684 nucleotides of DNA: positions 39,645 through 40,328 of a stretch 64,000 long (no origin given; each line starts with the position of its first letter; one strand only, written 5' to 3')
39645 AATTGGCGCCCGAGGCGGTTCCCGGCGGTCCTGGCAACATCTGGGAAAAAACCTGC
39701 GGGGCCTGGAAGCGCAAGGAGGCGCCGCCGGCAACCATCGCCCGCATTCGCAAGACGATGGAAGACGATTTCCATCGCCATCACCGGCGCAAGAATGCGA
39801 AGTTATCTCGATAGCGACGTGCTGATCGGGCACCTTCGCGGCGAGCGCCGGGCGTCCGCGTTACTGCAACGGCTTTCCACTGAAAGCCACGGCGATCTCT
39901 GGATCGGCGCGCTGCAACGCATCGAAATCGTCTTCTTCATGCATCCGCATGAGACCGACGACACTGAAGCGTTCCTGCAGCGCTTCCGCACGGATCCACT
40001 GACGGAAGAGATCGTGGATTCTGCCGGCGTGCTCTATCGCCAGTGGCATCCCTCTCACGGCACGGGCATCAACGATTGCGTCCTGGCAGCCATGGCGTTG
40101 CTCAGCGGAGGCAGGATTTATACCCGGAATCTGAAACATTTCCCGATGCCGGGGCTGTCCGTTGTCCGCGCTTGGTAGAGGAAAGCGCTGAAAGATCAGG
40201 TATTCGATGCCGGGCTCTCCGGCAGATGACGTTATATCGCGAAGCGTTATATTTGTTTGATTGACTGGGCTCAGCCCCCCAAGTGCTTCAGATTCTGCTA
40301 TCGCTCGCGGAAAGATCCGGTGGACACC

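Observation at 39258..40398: vapBC cassette inserted into a tail-to-tail ADOP/grpB overlap, leaving ~90-bp direct repeats and reciprocal gene relics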

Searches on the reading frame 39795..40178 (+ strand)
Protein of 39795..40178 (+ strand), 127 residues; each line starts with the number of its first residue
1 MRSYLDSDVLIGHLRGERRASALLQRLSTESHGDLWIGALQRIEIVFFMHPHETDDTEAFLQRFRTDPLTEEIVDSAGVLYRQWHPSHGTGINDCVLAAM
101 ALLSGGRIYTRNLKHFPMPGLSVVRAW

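Call 8: search_protein_families(library=pfam, proteins=[window:39795-40178:+])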
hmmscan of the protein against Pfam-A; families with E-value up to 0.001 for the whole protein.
window:39795-40178:+ (127 aa): 1 family
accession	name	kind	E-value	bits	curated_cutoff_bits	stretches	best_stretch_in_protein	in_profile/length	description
PF01850.27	PIN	-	3.3e-08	34.6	23.6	1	4-112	2-111/120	PIN domain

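Call 33: find_related_loci(query=window:39795-40178:+, collection=metagenome_contigs, flank=8000)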
Query window:39795-40178:+ (127 aa) in metagenome_contigs; peptide patterns used: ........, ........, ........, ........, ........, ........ (x = any residue, [..] = any of these).
105 stretches matched a pattern; 11 encode a relative of the query (tblastn E <= 1e-3); 11 distinct loci.
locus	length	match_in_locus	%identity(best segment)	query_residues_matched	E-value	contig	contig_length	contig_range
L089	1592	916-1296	91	1-127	2e-81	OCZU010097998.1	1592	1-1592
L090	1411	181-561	90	1-127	5e-81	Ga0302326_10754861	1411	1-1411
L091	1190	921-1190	87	1-90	3e-52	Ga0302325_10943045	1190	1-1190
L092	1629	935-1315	56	1-127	1e-49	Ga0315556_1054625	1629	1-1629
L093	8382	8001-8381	57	1-127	9e-47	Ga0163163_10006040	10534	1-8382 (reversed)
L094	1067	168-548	56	1-127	8e-43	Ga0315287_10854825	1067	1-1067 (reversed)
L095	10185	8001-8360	36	5-124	3e-19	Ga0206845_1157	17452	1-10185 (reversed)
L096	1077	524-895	38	1-124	4e-17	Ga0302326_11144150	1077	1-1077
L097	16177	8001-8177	42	64-124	2e-8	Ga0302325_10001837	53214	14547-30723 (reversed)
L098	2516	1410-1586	42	64-124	2e-8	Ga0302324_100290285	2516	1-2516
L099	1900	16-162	43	77-124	1e-7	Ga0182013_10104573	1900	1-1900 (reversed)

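Call 41: search_protein_families(library=ncbifam, proteins=[window:39795-40178:+], max_evalue=0.01)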
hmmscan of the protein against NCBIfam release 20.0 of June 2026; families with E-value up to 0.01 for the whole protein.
window:39795-40178:+ (127 aa): 2 families
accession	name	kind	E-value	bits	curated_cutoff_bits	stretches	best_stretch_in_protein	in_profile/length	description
NF047959.1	TA_toxin_VapC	equivalog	0.00075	19.6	80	1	5-110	3-111/125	type II toxin-antitoxin system VapC family toxin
NF047863.1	VapCLeptosp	equivalog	0.007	16.7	140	0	5-117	3-119/130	type II toxin-antitoxin system tRNA(fMet)-specific endonuclease VapC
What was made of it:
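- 39470..40187 (+): vapBC cassette, from promoter/operator to a few nt past the vapC stop. vapB-like gene 39521-39814; PIN-domain vapC 39795-40178; the two genes overlap by 20 nt. PIN domain (calls 8, 41).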

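Call 55: search_protein_families(library=pfam, proteins=[L089:15-521:+, L089:1330-1560:-, L090:579-932:-, L090:1147-1371:-, L090:999-1355:-], max_evalue=0.01)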
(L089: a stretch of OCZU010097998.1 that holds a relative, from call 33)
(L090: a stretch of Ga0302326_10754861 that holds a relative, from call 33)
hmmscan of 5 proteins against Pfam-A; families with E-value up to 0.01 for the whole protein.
L089:15-521:+ (168 aa): 1 family
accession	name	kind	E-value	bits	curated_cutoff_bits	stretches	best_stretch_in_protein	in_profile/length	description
PF19502.5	DUF6036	-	8.4e-06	26.1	23.6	1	7-142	10-138/164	Nucleotidyltransferase of unknown function (DUF6036)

L089:1330-1560:- (76 aa): 0 families

L090:579-932:- (117 aa): 3 families
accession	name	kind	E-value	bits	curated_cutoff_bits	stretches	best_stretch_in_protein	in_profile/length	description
PF01909.29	NTP_transf_2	-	2.4e-14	53.9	21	1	13-83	2-76/93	Nucleotidyltransferase domain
PF18765.7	Polbeta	-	9.5e-09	35.7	26.9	1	20-82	8-70/93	Polymerase beta, Nucleotidyltransferase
PF22600.2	MTPAP-like_central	-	0.0018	18.8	27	1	14-62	28-73/139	Poly(A) RNA polymerase, mitochondrial-like, central palm domain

L090:1147-1371:- (74 aa): 1 family
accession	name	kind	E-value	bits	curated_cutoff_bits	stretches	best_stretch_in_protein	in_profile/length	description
PF04255.20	DUF433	-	1.7e-09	37.8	23.6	1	11-57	10-56/56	Protein of unknown function (DUF433)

L090:999-1355:- (118 aa): 0 families

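Call 59: find_homologous_proteins(query=window:39795-40178:+, max_evalue=1e-30)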
Query window:39795-40178:+ (127 aa): 37 proteins with E <= 1e-30 among 73 candidates.
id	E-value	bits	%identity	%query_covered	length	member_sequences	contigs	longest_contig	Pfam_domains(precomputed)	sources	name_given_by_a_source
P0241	1.1e-80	286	100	100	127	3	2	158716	PF01850.28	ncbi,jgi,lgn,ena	-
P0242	9.2e-72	257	91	100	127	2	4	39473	PF01850.28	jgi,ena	jgi:predicted nucleic acid-binding protein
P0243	2.7e-64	233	81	100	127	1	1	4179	PF01850.28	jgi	jgi:predicted nucleic acid-binding protein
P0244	4.9e-63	228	81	100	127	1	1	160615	PF01850.28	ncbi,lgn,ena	-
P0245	1.1e-54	201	67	100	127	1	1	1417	PF01850.28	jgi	jgi:predicted nucleic acid-binding protein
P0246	6.9e-47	176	62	100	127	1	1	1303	PF01850.28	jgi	-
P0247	3.1e-46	174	62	100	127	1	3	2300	PF01850.28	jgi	jgi:predicted nucleic acid-binding protein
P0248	3.6e-46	174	61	100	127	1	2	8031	PF01850.28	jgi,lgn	jgi:hypothetical protein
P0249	9.3e-45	169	61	100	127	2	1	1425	PF01850.28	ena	-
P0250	4.8e-44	167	57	99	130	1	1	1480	PF01850.28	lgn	-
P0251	1.2e-42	163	57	100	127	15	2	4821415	PF01850.28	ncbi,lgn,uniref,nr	ncbi:PIN domain-containing protein [Desulfotignum balticum]|uniref:PIN domain-containing protein n=1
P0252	1.2e-42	163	58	100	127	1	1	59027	PF01850.28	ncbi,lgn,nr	ncbi:MAG: PIN domain-containing protein [Candidatus Hydrogenedentes bacterium]|nr:PIN domain-contain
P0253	2.3e-42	162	58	100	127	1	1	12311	PF01850.28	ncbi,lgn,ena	-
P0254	4.0e-42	161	57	100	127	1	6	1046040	PF01850.28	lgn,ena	-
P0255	6.3e-42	160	57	100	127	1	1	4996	PF01850.28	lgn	-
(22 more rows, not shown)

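Call 60: find_encoding_contigs(protein=P0242, flank=6000, max_places=4)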
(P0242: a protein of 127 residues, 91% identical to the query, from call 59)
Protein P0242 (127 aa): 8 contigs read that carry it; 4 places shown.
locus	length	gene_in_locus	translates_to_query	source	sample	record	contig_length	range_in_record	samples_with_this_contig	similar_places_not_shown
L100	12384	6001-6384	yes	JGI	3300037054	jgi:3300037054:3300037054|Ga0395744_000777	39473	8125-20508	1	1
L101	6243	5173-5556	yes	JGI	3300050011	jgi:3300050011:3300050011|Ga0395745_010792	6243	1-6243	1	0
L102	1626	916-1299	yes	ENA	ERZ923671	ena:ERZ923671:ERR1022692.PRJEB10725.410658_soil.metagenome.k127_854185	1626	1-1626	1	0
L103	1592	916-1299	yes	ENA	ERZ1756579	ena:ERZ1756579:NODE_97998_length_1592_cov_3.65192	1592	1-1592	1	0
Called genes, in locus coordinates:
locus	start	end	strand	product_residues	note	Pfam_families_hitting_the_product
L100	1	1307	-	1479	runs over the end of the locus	PF01436:NHL (faint), PF06739:SBBP (faint), PF08450:SGL (faint), PF22807:TrAA12 (faint), PF24684:Vgb_lyase (faint), PF25021:TEN_NHL (weak), PF13004:BACON (faint), PF19190:BACON_2 (weak), +1 more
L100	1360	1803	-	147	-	-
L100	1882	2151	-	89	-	PF02687:FtsX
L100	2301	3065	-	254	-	-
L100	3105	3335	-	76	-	PF05534:HicB (faint)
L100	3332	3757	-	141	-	PF13470:PIN_3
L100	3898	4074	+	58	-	-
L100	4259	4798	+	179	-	PF27270:Alr1449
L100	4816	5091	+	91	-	-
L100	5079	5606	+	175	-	-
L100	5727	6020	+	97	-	-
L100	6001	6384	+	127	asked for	PF01850:PIN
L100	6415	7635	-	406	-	PF01717:Meth_synt_2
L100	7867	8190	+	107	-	-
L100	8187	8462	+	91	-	PF02604:PhdYeFM_antitox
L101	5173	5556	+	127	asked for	PF01850:PIN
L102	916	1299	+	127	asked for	PF01850:PIN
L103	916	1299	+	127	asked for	PF01850:PIN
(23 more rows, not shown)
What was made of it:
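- Closest known: Type II VapBC toxin-antitoxin cassettes as horizontally mobile chromosomal accessory genes. Same: Distribution is patchy: the same cassette lies in unrelated neighbourhoods, two of them rich in other TA-like genes (calls 55, 60).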

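Call 61: find_encoding_contigs(protein=P0244, flank=6000, max_places=3)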
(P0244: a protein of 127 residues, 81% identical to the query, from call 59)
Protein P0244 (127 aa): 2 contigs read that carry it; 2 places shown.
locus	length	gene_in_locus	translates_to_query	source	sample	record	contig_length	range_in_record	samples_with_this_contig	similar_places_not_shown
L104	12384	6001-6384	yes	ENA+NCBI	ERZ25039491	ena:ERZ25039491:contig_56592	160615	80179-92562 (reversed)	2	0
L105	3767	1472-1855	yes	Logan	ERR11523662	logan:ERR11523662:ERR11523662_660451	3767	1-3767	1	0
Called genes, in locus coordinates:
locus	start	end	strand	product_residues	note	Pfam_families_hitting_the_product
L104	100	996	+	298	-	PF00288:GHMP_kinases_N, PF08544:GHMP_kinases_C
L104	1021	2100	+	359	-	PF13793:Pribosyltran_N, PF00156:Pribosyltran, PF14572:Pribosyl_synth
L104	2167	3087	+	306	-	PF01386:Ribosomal_L25p, PF14693:Ribosomal_TL5_C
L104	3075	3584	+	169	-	PF01195:Pept_tRNA_hydro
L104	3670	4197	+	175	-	PF01250:Ribosomal_S6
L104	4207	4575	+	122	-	PF01084:Ribosomal_S18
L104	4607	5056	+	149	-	PF01281:Ribosomal_L9_N, PF03948:Ribosomal_L9_C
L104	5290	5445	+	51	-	-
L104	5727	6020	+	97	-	-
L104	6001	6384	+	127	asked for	PF01850:PIN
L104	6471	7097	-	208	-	-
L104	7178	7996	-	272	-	PF13424:TPR_12 (faint), PF07719:TPR_2 (faint), PF03704:BTAD (weak)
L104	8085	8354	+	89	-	-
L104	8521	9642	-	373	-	PF03576:Peptidase_S58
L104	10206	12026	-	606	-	PF17899:Peptidase_M61_N, PF05299:Peptidase_M61, PF13180:PDZ_2 (faint)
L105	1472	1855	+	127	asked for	PF01850:PIN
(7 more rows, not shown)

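Call 62: find_encoding_contigs(protein=P0243, flank=6000, max_places=3)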
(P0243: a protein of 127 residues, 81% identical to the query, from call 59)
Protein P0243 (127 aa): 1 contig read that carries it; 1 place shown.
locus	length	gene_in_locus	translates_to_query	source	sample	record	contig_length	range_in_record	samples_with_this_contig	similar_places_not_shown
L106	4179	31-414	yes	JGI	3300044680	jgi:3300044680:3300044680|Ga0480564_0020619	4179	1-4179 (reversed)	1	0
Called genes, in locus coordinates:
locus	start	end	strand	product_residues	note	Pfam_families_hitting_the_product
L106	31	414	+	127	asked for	PF01850:PIN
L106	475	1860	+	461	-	PF19420:DDAH_eukar (faint), PF02274:ADI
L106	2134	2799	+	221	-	-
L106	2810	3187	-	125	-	-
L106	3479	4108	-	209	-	PF13637:Ank_4 (faint), PF12796:Ank_2, PF00023:Ank (weak)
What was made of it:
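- Tried and rejected: VapC searches (calls 33, 59-62).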
